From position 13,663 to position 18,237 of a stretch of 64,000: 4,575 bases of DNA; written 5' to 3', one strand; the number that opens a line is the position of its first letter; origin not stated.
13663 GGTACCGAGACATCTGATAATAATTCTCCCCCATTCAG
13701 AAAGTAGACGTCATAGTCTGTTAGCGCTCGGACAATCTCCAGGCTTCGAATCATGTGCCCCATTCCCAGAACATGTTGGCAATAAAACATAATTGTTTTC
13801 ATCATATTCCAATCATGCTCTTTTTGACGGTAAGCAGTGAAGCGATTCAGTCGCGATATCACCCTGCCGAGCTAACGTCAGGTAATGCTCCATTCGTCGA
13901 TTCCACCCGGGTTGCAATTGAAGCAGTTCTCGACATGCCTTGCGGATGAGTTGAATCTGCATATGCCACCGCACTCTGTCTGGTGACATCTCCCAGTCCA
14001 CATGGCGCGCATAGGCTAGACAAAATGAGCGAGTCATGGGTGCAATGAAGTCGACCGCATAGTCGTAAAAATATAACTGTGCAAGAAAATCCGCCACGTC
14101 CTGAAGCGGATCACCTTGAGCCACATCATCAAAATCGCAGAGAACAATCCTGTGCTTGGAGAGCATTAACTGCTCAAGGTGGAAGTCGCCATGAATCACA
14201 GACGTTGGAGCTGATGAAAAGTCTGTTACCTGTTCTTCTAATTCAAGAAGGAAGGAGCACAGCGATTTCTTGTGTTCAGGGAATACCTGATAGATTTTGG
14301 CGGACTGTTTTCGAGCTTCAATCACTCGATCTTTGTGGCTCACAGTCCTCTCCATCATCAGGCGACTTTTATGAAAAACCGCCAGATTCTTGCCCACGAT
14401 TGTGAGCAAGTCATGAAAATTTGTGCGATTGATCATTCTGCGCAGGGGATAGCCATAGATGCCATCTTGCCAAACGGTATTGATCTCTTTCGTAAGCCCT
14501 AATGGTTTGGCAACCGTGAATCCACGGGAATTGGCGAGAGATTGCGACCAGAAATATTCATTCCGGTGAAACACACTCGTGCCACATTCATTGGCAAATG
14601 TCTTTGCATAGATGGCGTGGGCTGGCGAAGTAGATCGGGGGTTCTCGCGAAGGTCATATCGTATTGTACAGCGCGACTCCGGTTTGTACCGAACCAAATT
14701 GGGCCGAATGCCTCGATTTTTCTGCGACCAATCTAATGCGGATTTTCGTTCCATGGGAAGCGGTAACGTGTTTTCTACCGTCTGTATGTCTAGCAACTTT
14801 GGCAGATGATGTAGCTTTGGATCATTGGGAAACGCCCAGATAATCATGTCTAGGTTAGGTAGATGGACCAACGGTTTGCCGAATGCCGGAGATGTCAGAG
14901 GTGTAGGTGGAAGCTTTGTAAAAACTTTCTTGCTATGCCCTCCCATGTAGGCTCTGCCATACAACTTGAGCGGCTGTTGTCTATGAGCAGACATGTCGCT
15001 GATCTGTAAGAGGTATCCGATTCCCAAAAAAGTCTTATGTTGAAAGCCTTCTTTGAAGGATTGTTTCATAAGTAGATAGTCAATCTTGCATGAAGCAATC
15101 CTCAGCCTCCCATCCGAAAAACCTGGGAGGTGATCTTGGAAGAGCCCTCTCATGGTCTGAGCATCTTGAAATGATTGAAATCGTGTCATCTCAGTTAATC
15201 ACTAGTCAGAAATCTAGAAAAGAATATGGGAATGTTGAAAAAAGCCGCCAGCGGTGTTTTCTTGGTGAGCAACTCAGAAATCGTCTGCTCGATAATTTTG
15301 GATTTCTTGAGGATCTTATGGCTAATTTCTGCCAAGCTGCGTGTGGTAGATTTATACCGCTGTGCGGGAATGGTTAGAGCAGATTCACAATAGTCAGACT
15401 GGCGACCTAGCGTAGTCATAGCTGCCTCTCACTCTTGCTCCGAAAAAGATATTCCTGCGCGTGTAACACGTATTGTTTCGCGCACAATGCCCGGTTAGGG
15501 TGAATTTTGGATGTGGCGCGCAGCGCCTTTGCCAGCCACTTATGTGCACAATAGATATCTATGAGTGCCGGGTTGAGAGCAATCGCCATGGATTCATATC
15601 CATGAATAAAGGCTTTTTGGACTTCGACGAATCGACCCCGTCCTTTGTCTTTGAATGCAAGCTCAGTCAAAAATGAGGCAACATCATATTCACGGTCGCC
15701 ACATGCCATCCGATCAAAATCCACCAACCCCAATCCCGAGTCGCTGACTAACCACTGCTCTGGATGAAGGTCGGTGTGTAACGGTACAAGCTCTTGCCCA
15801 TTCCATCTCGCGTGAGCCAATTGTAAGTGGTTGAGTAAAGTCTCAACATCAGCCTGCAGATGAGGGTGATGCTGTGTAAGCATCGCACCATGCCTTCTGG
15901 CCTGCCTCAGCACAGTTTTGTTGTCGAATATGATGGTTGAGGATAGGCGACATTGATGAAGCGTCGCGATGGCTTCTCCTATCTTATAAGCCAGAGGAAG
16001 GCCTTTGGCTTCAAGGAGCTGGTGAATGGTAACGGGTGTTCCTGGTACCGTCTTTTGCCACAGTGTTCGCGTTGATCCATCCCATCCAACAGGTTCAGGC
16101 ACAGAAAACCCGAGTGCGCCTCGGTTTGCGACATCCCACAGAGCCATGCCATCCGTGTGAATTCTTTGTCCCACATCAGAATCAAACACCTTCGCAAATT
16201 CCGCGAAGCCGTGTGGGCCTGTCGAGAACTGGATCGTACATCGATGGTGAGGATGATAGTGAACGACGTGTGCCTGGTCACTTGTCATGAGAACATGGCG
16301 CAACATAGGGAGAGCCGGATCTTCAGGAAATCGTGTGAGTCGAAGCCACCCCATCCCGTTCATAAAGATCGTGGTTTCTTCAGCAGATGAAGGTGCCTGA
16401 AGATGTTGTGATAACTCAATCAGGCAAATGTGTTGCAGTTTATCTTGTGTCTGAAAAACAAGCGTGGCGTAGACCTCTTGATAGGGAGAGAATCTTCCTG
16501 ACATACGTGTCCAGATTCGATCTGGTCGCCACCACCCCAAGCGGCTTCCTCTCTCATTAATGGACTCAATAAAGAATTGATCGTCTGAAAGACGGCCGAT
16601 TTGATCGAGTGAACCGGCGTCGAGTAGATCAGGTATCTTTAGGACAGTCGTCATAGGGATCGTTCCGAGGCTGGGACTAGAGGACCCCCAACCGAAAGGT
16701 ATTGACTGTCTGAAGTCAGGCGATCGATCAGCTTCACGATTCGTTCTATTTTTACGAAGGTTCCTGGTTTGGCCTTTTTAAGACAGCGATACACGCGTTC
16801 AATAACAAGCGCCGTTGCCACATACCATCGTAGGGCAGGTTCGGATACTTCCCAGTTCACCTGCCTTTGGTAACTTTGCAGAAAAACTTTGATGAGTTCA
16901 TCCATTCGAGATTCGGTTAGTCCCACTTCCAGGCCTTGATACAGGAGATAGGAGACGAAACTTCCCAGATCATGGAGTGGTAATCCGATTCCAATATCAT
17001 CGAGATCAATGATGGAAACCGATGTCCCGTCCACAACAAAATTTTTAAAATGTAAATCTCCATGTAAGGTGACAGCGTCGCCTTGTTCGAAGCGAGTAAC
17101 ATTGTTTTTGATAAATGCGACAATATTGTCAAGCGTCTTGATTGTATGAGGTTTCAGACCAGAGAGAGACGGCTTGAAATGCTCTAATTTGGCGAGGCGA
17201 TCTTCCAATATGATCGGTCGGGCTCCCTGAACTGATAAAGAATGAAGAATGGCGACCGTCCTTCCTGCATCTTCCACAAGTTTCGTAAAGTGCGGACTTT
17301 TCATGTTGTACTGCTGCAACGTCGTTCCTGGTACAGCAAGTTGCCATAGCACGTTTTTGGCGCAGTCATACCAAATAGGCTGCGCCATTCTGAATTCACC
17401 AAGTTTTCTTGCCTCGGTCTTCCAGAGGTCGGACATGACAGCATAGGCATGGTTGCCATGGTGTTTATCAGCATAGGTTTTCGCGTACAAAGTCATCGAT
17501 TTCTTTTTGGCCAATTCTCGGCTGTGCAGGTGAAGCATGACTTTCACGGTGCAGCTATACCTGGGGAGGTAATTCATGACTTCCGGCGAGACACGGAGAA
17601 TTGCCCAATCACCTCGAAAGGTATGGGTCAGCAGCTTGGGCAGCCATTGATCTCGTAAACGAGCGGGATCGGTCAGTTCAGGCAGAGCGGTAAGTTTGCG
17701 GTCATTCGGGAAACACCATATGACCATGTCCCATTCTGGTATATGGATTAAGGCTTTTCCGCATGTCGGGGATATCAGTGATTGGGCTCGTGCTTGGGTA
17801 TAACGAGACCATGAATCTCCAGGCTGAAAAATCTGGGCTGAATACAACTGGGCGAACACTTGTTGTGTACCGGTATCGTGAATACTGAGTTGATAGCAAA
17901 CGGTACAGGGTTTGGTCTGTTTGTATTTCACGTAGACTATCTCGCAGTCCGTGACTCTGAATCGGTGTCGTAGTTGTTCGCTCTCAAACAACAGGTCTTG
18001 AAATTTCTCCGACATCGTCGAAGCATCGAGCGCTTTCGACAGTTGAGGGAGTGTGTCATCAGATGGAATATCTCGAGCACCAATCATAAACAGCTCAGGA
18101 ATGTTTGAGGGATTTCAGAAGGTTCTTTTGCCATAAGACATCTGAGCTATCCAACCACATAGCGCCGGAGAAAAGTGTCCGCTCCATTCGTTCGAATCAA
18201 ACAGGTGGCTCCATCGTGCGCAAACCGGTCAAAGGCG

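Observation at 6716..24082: Candidate undescribed phospho-glycan synthesis/export pathway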

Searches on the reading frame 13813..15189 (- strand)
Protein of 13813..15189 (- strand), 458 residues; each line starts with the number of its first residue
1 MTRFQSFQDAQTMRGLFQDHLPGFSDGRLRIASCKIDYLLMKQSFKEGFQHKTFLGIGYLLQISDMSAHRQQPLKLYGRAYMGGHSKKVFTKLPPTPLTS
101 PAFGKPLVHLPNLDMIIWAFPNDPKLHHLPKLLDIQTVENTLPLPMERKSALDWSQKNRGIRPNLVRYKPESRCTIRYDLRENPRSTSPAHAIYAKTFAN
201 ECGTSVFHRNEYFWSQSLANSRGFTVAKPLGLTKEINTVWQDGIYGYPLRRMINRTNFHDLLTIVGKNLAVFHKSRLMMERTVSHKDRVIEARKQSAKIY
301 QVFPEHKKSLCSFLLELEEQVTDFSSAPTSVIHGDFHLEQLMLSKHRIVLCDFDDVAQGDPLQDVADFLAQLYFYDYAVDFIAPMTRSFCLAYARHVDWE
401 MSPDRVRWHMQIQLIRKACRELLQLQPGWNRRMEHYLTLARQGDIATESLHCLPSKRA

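Call 3: search_protein_families(library=pfam, proteins=[window:13813-15189:-], max_evalue=0.01)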
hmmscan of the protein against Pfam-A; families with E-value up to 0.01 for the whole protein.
window:13813-15189:- (458 aa): 2 families
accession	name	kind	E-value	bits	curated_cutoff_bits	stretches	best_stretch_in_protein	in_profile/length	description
PF01636.29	APH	-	1.3e-10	41.9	23.2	1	259-390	94-230/239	Phosphotransferase enzyme family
PF19974.5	TCAD9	-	0.00011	21.9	40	1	313-374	283-343/429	Ternary complex associated domain 9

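Call 4: search_protein_families(library=ncbifam, proteins=[window:13813-15189:-], max_evalue=0.01)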
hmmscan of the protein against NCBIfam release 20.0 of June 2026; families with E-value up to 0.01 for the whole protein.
window:13813-15189:- (458 aa): 5 families
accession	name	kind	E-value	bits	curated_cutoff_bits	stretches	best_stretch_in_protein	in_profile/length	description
NF038156.1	lant_syn_V_LxmK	equivalog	4.2e-08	32.6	315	1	310-371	175-233/347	class V lanthionine synthetase subunit LxmK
NF008738.0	PRK11768.1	equivalog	8.8e-06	25.3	194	1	260-365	121-232/327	serine/threonine protein kinase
NF046102.1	CellCycRegCcrZ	equivalog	6.7e-05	22.4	400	1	270-371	91-196/260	cell cycle regulator CcrZ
TIGR02457.1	TreS_Cterm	hypoth_equivalog_domain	0.00014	20.7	375.05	1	293-367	347-414/529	putative maltokinase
NF003558.0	PRK05231.1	equivalog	0.0044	16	271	1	264-369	119-228/322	homoserine kinase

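Call 20: find_encoding_contigs(protein=window:13813-15189:-, flank=10000, max_places=3)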
Protein window:13813-15189:- (458 aa): no gene with exactly this product is on record in the collection.

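Call 74: search_protein_families(library=padloc, proteins=[window:13813-15189:-], max_evalue=0.001)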
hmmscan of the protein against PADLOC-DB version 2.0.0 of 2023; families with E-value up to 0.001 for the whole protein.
window:13813-15189:- (458 aa): 0 families

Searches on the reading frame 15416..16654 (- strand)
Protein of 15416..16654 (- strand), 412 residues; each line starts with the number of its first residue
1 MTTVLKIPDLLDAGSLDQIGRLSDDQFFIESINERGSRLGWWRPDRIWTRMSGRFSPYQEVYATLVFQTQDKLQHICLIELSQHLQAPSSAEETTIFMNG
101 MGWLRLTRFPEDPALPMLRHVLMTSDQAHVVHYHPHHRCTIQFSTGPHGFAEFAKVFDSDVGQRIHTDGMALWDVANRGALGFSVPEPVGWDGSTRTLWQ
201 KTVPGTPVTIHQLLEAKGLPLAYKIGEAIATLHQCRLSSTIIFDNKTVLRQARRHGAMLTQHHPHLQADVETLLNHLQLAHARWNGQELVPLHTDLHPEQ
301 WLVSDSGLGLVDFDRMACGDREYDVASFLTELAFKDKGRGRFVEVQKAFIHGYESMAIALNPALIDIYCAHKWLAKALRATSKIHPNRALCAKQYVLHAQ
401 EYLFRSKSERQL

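Call 3: search_protein_families(library=pfam, proteins=[window:15416-16654:-], max_evalue=0.01)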
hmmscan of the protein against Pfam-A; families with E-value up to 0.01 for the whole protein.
window:15416-16654:- (412 aa): 1 family
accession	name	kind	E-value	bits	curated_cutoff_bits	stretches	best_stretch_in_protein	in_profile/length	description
PF01636.29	APH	-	5.7e-15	56.2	23.2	1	177-354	49-234/239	Phosphotransferase enzyme family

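Call 4: search_protein_families(library=ncbifam, proteins=[window:15416-16654:-], max_evalue=0.01)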
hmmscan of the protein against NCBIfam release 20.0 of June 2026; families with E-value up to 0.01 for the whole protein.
window:15416-16654:- (412 aa): 6 families
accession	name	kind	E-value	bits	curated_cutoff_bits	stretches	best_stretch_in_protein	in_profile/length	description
NF038156.1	lant_syn_V_LxmK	equivalog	3.3e-08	33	315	1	170-334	61-236/347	class V lanthionine synthetase subunit LxmK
NF003558.0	PRK05231.1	equivalog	3e-07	29.7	271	1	221-356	116-255/322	homoserine kinase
TIGR02721.1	ycfN_thiK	equivalog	7.1e-05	22.1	299.45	1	268-331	126-188/256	thiamine kinase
NF046102.1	CellCycRegCcrZ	equivalog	8.5e-05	22.1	400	1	274-331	138-196/260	cell cycle regulator CcrZ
NF012171.0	APH_6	equivalog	0.00026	20.3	325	1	260-340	128-207/270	APH(6)-I family aminoglycoside O-phosphotransferase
NF033066.0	APH_3p_VIIIa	exception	0.001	18.5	520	1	153-351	40-242/267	aminoglycoside O-phosphotransferase APH(3')-VIIIa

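Call 74: search_protein_families(library=padloc, proteins=[window:15416-16654:-], max_evalue=0.001)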
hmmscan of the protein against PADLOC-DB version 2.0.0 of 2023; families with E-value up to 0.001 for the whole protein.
window:15416-16654:- (412 aa): 0 families

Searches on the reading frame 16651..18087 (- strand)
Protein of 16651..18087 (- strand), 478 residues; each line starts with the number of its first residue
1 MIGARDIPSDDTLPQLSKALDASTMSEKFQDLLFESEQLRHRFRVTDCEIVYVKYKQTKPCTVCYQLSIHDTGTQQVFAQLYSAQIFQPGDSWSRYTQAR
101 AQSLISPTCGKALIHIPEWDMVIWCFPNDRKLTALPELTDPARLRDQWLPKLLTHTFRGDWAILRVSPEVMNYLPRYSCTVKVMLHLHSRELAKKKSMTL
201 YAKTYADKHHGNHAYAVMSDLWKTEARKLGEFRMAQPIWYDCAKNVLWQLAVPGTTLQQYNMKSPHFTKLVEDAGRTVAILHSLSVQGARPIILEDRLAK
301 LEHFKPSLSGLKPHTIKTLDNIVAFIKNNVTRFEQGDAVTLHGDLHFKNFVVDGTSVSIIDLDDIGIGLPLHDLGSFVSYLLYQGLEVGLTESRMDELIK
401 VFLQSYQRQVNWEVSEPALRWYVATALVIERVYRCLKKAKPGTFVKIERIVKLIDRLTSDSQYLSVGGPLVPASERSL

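Call 3: search_protein_families(library=pfam, proteins=[window:16651-18087:-], max_evalue=0.01)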
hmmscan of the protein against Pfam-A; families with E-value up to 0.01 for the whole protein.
window:16651-18087:- (478 aa): 4 families
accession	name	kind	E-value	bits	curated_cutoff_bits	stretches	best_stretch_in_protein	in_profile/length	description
PF01636.29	APH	-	4.5e-15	56.5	23.2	1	233-385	54-216/239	Phosphotransferase enzyme family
PF10009.15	DUF2252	-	7.8e-06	25.6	22.3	1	334-424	37-133/392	Uncharacterized protein conserved in bacteria (DUF2252)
PF02958.26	EcKL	-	0.0014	18.4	22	1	195-407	72-286/294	Ecdysteroid kinase-like family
PF19974.5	TCAD9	-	0.0022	17.7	40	1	340-458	299-369/429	Ternary complex associated domain 9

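Call 4: search_protein_families(library=ncbifam, proteins=[window:16651-18087:-], max_evalue=0.01)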
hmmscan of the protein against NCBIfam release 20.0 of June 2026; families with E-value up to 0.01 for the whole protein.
window:16651-18087:- (478 aa): 8 families
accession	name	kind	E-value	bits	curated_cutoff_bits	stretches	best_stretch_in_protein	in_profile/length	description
NF038156.1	lant_syn_V_LxmK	equivalog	9.1e-09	34.8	315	1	228-388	69-241/347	class V lanthionine synthetase subunit LxmK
TIGR03724.2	arch_bud32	equivalog_domain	1.6e-05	24.5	125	0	340-412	106-175/193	KEOPS complex kinase/ATPase Bud32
TIGR02906.1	spore_CotS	subfamily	4.2e-05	22.6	172.7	1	331-382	181-232/314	CotS family spore coat protein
TIGR02172.1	Fb_sc_TIGR02172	paralog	0.00012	21.9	228.2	1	322-378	138-193/226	TIGR02172 family protein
NF046102.1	CellCycRegCcrZ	equivalog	0.0004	19.9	400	1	317-380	132-196/260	cell cycle regulator CcrZ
NF033068.1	APH_3p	equivalog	0.00079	19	205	1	331-412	168-242/255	APH(3') family aminoglycoside O-phosphotransferase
NF041256.1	GntI_guanitoxin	equivalog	0.0019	17.6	357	1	316-377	153-213/282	guanitoxin biosynthesis pre-guanitoxin N-oxide kinase GntI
NF011461.0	PRK14879.1-2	equivalog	0.0041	16.9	372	0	341-410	122-189/225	Kae1-associated kinase Bud32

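Call 26: find_homologous_proteins(query=window:16651-18087:-)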
Query window:16651-18087:- (478 aa): 66 proteins with E <= 0.001 among 8000 candidates.
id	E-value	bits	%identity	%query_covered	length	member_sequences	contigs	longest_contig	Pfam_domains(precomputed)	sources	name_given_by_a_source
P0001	0.0e+0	1074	98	100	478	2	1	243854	PF10009.16,PF01636.30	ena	-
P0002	1.0e-191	656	61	100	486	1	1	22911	PF01636.30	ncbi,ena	-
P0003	3.0e-189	648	60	100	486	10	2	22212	PF01636.30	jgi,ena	jgi:thiamine kinase-like enzyme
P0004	5.8e-186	637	60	98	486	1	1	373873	PF01636.30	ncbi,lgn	-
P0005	1.3e-185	636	59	100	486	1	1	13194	PF10009.16,PF01636.30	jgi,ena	-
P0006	3.7e-184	631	59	98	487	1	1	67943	PF01636.30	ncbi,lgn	-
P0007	2.8e-182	625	59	100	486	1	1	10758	PF01636.30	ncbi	-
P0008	3.6e-171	588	54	100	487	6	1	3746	PF01636.30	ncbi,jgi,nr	ncbi:MAG: aminoglycoside phosphotransferase family protein [Nitrospirota bacterium]|nr:aminoglycosid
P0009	1.6e-163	563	53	98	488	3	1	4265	PF10009.16,PF01636.30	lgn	-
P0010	3.4e-110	387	41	96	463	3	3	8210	PF01636.30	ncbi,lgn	-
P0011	5.3e-102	360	37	94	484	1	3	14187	PF10009.16,PF19974.6,PF01636.30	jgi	jgi:hypothetical protein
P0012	8.9e-100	353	37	96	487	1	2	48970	PF01636.30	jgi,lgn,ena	-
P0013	3.1e-99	351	41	91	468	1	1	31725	PF01636.30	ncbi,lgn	-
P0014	6.3e-95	337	36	94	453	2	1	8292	PF01636.30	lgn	-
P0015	2.2e-94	335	36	96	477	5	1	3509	PF10009.16,PF01636.30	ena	-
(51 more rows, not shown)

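Call 31: search_solved_structures(query=A1, max_evalue=1)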
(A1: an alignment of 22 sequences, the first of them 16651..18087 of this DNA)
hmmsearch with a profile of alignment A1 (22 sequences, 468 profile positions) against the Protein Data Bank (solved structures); distinct sequences matched with E-value up to 1: 51.
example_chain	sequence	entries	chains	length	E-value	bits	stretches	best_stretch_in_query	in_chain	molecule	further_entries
2olc_A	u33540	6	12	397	6e-07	31.5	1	330-419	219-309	Methylthioribose kinase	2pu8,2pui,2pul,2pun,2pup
8v3v_A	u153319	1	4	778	1.4e-05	27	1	232-377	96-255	Acyl-Coenzyme A dehydrogenase family, member 11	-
7s3l_A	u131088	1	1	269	2.5e-05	26.2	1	249-416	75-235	Aminoglycoside phosphotransferase family protein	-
6sui_A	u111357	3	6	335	2.8e-05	26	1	308-409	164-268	Phosphotransferase enzyme family protein | Phosphotransferase enzyme family protein, amicoumacin kinase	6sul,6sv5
4wh1_A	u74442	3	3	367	0.00024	22.9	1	335-407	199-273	N-acetylhexosamine 1-kinase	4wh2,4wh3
4ocj_A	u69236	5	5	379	0.00026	22.8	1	335-407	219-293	N-acetylhexosamine 1-phosphate kinase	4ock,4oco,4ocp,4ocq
6sum_A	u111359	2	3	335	0.00029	22.7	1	270-409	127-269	AMICOUMACIN KINASE | APH domain-containing protein, amicoumacin kinase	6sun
4ocu_A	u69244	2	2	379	0.00057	21.7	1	336-407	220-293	N-acetylhexosamine 1-phosphate kinase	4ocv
8v3u_A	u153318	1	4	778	0.00059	21.7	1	232-377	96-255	Acyl-Coenzyme A dehydrogenase family, member 11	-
1zyl_A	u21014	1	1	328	0.0025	19.6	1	267-375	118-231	Hypothetical protein yihE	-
9dk1_A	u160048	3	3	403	0.0061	18.3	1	303-386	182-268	Kinase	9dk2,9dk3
2pyw_A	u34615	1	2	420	0.0097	17.6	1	331-386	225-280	Uncharacterized protein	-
6fuc_A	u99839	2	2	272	0.016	16.9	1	271-380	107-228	Aminoglycoside phosphotransferase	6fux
2vuw_A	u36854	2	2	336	0.017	16.8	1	240-292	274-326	SERINE/THREONINE-PROTEIN KINASE HASPIN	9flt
3dxp_A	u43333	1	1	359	0.018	16.8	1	245-378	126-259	putative acyl-CoA dehydrogenase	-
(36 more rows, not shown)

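Call 46: predict_structure(alignment_id=A1)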
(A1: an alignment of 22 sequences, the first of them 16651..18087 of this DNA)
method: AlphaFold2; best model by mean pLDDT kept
length: 478 residues; sequences in the alignment: 22
mean_pLDDT: 90.0   pTM: 0.85
mean pLDDT of the five models: 90.0, 89.3, 88.6, 88.4, 87.6
residues with pLDDT >= 90: 351; 70-90: 98; 50-70: 18; < 50: 11
segments of 3 or more residues with pLDDT < 50: 468-478
pLDDT, mean of each block of 10 residues (from residue 1): 70 94 96 92 95 88 96 96 96 96 91 97 95 93 93 81 95 92 94 91 95 96 96 95 95 95 96 98 94 84 73 89 90 85 95 94 94 96 94 95 97 91 93 78 85 87 52 36
secondary structure, 60 per line:
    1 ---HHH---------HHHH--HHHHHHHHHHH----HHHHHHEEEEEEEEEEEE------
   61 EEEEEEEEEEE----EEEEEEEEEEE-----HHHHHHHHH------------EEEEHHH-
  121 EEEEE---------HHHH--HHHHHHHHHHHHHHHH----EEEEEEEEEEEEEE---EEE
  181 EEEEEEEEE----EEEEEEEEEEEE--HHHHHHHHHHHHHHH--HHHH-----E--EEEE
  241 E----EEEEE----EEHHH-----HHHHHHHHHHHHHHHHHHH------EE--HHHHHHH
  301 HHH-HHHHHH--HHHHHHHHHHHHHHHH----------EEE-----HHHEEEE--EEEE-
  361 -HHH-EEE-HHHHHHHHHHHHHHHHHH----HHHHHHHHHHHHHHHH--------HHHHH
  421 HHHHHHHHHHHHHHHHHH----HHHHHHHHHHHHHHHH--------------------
elements in order: H16-19 H22-32 H37-42 E43-54 E61-71 E76-86 H92-100 E113-116 E121-125 H135-138 H141-156 E161-174 E178-189 E194-205 H208-222 H225-228 E237-241 E246-250 H265-283 H294-303 H305-310 H313-328 E339-341 E350-353 E356-359 E366-368 H370-387 H392-407 H416-438 H443-458

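Call 49: fold_search(model_id=the predicted structure, library=pdb)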
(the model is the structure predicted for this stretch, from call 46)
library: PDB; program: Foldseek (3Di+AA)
matches with E <= 10: 1366; with E <= 0.001: 176
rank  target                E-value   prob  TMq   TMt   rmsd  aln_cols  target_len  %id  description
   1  8jsu_D                1.1e-10  1.00  0.43  0.62   6.1       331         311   12  The crystal structure of TvaE in complex with TvaLP (released 2025-09-03)
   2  8jsu_B                7.4e-10  1.00  0.42  0.61   6.0       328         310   13  The crystal structure of TvaE in complex with TvaLP (released 2025-09-03)
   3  3ats                  7.8e-10  1.00  0.47  0.61   6.0       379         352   12  Crystal structure of Rv3168 (released 2011-08-03)
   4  9fsg_A                1.6e-09  1.00  0.50  0.61   5.3       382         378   10  25-hydroxy steroid kinase (25-HSK) + 25-OH-cholest-1,4-diene-3-one (released 2026-01-14)
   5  9eto_A                1.8e-09  1.00  0.43  0.54   6.7       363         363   15  PsiK from Psilocybe cubensis (released 2024-11-06)
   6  8agy_A                2.0e-09  1.00  0.44  0.57   5.5       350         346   12  The Corramycin phosphotransferase in complex with Corramycin (released 2023-08-16)
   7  9fsg_B                3.9e-09  1.00  0.49  0.61   5.1       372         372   11  25-hydroxy steroid kinase (25-HSK) + 25-OH-cholest-1,4-diene-3-one (released 2026-01-14)
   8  8zic                  4.1e-09  1.00  0.42  0.54   6.8       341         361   14  Structure complex of 4-hydroxytryptamine kinase PsiK complexed with Mg2+ and Tryptamine (released 2025-04-02)
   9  9h2z_A                4.1e-09  1.00  0.41  0.60   6.2       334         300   12  Crystal structure of APH(2")-IVa alternate (soaking with EK3-18 inhibitor) (released 2025-02-05)
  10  3hav_A                4.1e-09  1.00  0.39  0.56   6.4       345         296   12  Structure of the streptomycin-ATP-APH(2")-IIa ternary complex (released 2009-11-17)
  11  3dxp                  5.0e-09  1.00  0.44  0.61   5.3       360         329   13  Crystal structure of a putative aminoglycoside phosphotransferase (reut_a1007) from ralstonia eutropha jmp134 at 2.32 A  (released 2008-08-12)
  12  9ft5                  6.2e-09  1.00  0.45  0.57   5.4       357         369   10  25-hydroxy steroid kinase (25-HSK) + ADP + 25-phospho-cholest-1,4-diene-3-one (released 2026-01-14)
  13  4ocj                  6.8e-09  1.00  0.42  0.54   6.7       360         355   13  N-acetylhexosamine 1-phosphate kinase in complex with GlcNAc (released 2014-05-14)
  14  9dk2_A                7.5e-09  1.00  0.46  0.61   5.5       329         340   16  Lexapeptide dehydratase complex LxmKY, ATP bound (released 2024-12-04)
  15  2ppq                  7.5e-09  1.00  0.47  0.69   4.5       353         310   15  Crystal structure of the homoserine kinase from Agrobacterium tumefaciens (released 2007-06-05)
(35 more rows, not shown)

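Call 74: search_protein_families(library=padloc, proteins=[window:16651-18087:-], max_evalue=0.001)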
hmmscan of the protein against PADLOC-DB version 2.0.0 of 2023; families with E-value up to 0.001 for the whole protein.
window:16651-18087:- (478 aa): 0 families
